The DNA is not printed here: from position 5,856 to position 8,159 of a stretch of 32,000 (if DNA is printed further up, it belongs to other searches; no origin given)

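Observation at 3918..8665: Four-gene hemerythrin / heme-HAMP sensor / dynamin-like GTPase / membrane-hairpin cassette with no described function, directly upstream of pilMNOPQ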

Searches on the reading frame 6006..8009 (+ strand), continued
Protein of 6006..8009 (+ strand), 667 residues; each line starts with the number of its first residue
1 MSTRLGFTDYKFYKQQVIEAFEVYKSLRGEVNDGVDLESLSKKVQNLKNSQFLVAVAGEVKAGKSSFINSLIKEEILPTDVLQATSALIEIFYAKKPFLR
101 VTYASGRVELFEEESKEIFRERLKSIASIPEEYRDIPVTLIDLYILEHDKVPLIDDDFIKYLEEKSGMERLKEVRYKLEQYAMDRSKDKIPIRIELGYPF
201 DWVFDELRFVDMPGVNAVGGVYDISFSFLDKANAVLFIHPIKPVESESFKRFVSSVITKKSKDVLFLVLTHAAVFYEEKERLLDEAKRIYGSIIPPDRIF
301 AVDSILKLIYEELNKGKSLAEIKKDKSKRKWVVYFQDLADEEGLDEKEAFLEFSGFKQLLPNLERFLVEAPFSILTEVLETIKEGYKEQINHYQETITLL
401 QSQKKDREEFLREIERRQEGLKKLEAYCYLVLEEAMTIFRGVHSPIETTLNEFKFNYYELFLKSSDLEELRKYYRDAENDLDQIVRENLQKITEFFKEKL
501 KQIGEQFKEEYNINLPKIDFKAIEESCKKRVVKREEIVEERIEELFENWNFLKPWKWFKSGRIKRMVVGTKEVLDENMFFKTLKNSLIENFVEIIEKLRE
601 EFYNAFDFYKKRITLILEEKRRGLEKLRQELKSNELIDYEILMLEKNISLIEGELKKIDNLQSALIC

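Call 24: find_related_loci(query=A1, collection=genome_contigs, flank=8000)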
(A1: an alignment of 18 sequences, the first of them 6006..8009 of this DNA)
Query A1 (667 aa) in genome_contigs; peptide patterns used: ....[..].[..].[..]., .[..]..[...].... (x = any residue, [..] = any of these).
600 stretches matched a pattern (row limit reached: there are more); 159 encode a relative of the query (tblastn E <= 1e-3); the best 80 are kept; 80 distinct loci.
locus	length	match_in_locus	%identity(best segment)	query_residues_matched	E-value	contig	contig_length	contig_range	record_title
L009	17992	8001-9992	70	3-665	0e+0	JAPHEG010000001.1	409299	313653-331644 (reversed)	MAG: Candidatus Thermodesulfobacterium syntrophicum isolate MCA70 c_000000000001, whole genome shotgun sequence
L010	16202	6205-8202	60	2-667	0e+0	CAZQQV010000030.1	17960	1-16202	MAG TPA_asm: uncultured Caldimicrobium sp. isolate binchicken_co71_39 genome assembly, contig: NODE_1340_length_17960_co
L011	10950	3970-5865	41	10-641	4e-138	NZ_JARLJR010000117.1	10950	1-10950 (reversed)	MAG: Legionella sp. isolate MAG_CO105 MetaCoAG_Bin_105_Oxic_k141_1682284, whole genome shotgun sequence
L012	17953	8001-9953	38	10-661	8e-130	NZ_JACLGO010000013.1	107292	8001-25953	Halopseudomonas xiamenensis strain PX1 NODE_13_length_107292_cov_139.986355, whole genome shotgun sequence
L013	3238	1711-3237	44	10-514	9e-130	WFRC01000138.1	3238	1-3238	MAG: candidate division WOR-3 bacterium isolate S014_22 k151_186164, whole genome shotgun sequence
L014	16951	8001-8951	35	9-308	2e-39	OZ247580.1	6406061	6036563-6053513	MAG: Candidatus Latescibacterota bacterium isolate 34bd4037-9faa-49cb-aada-cae4c411e00c genome assembly, chromosome: 1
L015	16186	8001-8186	47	53-114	6e-11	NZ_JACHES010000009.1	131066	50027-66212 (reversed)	Anoxybacillus tengchongensis strain DSM 23211 Ga0415328_09, whole genome shotgun sequence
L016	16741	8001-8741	24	40-281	2e-10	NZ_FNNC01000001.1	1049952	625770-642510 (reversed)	Marinococcus luteus strain DSM 23126, whole genome shotgun sequence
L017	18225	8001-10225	32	37-136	8e-11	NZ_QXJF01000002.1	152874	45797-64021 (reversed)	Helicobacter labetoulli strain 48519 NODE_2_length_152874_cov_362.058, whole genome shotgun sequence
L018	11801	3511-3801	38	36-130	4e-10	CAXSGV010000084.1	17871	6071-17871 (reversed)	MAG: uncultured Polyangiaceae bacterium isolate private_X16_metawrap_bin.20 genome assembly, contig: private_X16_metawra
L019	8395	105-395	36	1-98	6e-10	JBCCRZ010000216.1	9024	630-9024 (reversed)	MAG: Cyanobacteria bacterium P01_D01_bin.44 k141_1757086_length_9024_cov_64.6554, whole genome shotgun sequence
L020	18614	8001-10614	22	2-327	1e-9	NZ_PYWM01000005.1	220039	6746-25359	Lysinibacillus mangiferihumi strain M-GX18 NODE_5_length_220039_cov_10.4156_ID_9, whole genome shotgun sequence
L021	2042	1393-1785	36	34-153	2e-9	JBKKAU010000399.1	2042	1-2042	MAG: Thermoanaerobaculia bacterium isolate swi_bin.312 S1Ck127_8369506_flag_1_multi_10.0000_len_2042, whole genome shotg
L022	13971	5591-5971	33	25-147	4e-9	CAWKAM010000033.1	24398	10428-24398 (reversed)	MAG: uncultured delta proteobacterium isolate MFD03726.bin.1.124 genome assembly, contig: contig_39426, whole genome sho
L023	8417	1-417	30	48-186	6e-9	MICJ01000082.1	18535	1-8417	MAG: Syntrophobacterales bacterium GWC2_56_13 gwc2_scaffold_4941, whole genome shotgun sequence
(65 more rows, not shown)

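Call 36: search_solved_structures(query=A1, max_evalue=0.01, show_alignments=1)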
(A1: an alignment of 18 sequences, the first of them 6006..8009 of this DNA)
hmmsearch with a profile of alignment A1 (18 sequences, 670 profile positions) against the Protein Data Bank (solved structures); distinct sequences matched with E-value up to 0.01: 12.
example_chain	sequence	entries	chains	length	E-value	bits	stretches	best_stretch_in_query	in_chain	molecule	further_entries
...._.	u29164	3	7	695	2.1e-20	75.8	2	29-104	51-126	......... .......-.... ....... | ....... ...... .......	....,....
9kff_A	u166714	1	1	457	2.1e-06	29.5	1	31-91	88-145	Mitofusin FZO1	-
9kfd_A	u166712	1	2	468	2.2e-06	29.4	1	30-91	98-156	Mitofusin FZO1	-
9kfe_A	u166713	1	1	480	2.7e-06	29.1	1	31-91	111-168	Mitofusin FZO1,Mitofusin FZO1,Fzo1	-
7ves_A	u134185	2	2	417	0.00039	22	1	18-68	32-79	T-cell-specific guanine nucleotide triphosphate-binding protein 2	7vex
8h4m_A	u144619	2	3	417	0.0004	22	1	18-68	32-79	T-cell-specific guanine nucleotide triphosphate-binding protein 2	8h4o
7c3k_A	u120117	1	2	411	0.0017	19.9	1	25-68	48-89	Immunity-related GTPase family member b10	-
8jqy_A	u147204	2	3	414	0.0017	19.9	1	26-68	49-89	Immunity-related GTPase family member b10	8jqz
9em9_A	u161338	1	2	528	0.0029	19.1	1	9-97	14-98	Slr0869 protein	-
6j72_A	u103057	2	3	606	0.0078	17.7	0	93-186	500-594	Isoniazid inducible gene protein IniA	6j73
6jfk_A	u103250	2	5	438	0.0079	17.7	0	44-85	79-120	Mitofusin-2,cDNA FLJ57997, highly similar to Transmembrane GTPase MFN2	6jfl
7zw6_A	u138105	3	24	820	0.0087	17.5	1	9-97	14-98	Slr0869 protein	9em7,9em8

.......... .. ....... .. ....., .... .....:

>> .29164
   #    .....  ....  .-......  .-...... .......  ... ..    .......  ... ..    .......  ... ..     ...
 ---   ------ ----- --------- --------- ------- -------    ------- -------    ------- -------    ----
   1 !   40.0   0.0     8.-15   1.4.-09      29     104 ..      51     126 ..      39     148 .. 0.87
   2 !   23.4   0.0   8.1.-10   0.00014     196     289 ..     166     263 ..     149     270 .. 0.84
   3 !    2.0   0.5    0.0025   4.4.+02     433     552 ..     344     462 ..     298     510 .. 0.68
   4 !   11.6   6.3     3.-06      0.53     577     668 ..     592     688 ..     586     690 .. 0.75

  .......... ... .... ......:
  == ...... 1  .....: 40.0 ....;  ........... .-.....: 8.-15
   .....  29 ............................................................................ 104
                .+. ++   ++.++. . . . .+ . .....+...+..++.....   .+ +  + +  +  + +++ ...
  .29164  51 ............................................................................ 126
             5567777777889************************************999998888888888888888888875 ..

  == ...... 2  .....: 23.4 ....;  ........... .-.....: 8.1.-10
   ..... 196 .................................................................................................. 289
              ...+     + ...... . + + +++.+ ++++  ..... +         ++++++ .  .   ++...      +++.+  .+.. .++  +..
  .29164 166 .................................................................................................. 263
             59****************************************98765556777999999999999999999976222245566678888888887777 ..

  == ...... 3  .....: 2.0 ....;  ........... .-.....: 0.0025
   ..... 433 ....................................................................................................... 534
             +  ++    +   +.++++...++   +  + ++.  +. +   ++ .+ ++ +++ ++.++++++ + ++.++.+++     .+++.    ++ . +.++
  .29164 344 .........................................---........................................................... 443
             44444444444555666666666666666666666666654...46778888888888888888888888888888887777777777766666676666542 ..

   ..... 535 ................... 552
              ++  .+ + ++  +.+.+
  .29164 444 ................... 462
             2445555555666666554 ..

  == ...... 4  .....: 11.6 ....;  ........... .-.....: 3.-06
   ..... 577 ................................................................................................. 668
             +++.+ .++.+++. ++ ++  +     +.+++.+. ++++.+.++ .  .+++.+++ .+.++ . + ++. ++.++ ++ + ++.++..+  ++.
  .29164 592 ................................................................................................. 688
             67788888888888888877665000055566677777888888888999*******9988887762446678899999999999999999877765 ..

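Call 42: find_encoding_contigs(protein=P0031, flank=7000, max_places=1)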
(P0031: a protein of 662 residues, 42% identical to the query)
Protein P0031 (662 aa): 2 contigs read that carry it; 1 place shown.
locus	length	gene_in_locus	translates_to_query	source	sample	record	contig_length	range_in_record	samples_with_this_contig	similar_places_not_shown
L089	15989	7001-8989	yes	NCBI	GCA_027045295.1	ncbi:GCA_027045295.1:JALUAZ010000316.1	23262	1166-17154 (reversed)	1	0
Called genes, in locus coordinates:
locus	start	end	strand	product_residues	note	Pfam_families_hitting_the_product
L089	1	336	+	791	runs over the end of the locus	PF03235:GmrSD_N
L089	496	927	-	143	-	-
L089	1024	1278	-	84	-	-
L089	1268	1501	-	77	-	-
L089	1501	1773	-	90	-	-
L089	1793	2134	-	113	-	-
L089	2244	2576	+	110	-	-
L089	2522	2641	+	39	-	-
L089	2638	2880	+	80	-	-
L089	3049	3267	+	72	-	-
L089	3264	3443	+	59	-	PF07927:HicA_toxin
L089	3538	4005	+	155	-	-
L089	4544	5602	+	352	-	PF13784:Fic_N, PF02661:Fic, PF21248:SoFic-like_C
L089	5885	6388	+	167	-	-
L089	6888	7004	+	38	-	-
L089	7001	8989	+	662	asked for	PF00350:Dynamin_N, PF01926:MMR_HSR1 (faint)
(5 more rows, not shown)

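Call 43: find_encoding_contigs(protein=P0068, flank=7000, max_places=1)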
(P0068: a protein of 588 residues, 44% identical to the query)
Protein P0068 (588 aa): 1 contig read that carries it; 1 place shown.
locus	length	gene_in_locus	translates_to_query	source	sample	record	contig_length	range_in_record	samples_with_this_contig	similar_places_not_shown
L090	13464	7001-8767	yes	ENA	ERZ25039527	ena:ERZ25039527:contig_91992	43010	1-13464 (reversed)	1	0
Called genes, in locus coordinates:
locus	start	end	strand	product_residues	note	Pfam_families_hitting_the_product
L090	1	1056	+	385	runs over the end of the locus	PF00364:Biotin_lipoyl (faint), PF25917:BSH_RND, PF25954:Beta-barrel_RND_2 (faint), PF25973:BSH_CzcB (faint), PF25984:BSH_YknX (faint), PF25885:HH_EMRA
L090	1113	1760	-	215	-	PF01022:HTH_5 (weak), PF13412:HTH_24 (weak), PF13601:HTH_34 (weak), PF18546:MetOD1 (weak)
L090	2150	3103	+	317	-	PF07732:Cu-oxidase_3, PF07731:Cu-oxidase_2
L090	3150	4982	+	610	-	PF21783:YNCE (faint)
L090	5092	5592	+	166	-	PF20617:DUF6803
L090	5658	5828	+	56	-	PF00301:Rubredoxin, PF21349:RUBY_RBDX (faint)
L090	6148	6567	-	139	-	PF07681:DoxX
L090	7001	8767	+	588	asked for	PF00350:Dynamin_N, PF01926:MMR_HSR1 (faint)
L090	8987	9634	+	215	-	-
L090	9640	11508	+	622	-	PF01935:DUF87, PF19044:P-loop_TraG (faint)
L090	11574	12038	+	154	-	-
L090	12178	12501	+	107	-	-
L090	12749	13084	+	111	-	-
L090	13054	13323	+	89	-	-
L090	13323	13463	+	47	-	?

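Call 65: predict_structure(alignment_id=A1)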
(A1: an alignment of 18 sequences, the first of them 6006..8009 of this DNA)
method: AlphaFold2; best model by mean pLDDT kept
length: 667 residues; sequences in the alignment: 18
mean_pLDDT: 81.2   pTM: 0.60
mean pLDDT of the five models: 81.2, 80.8, 78.5, 77.2, 75.9
residues with pLDDT >= 90: 153; 70-90: 410; 50-70: 75; < 50: 29
segments of 3 or more residues with pLDDT < 50: 1-3, 219-221, 543-562
pLDDT, mean of each block of 10 residues (from residue 1): 59 90 91 82 79 81 86 80 65 89 90 84 80 79 85 90 81 91 87 86 74 64 58 84 75 60 82 89 90 87 94 91 89 90 89 92 84 87 93 89 76 79 86 86 84 91 88 84 86 85 68 67 80 70 45 39 62 82 89 87 85 82 74 79 94 94 83
secondary structure, 60 per line:
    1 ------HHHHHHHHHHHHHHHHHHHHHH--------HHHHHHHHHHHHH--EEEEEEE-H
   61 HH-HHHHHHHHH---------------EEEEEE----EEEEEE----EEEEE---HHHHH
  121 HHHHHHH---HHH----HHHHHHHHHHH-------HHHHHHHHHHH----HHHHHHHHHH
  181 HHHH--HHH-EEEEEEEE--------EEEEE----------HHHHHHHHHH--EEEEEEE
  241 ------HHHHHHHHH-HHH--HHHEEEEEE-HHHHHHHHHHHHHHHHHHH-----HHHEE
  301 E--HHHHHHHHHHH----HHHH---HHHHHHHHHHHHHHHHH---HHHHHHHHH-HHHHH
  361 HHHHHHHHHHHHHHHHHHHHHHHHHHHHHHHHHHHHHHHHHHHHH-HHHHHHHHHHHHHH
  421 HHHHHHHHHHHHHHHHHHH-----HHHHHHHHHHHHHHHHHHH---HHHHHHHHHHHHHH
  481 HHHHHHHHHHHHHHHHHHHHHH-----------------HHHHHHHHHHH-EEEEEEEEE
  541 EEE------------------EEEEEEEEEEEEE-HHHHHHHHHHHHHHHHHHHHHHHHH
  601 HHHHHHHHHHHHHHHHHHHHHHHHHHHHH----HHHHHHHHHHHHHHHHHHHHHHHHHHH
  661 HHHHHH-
elements in order: H7-28 H37-49 E52-58 H64-72 E88-93 E98-103 E108-112 H116-127 H138-148 H156-166 H171-184 E191-198 E207-211 H222-231 E234-240 H247-255 E265-270 H272-290 E299-301 H304-314 H319-322 H326-342 H346-354 H356-405 H407-439 H445-463 H467-502 H520-530 E532-543 E562-574 H576-629 H634-666
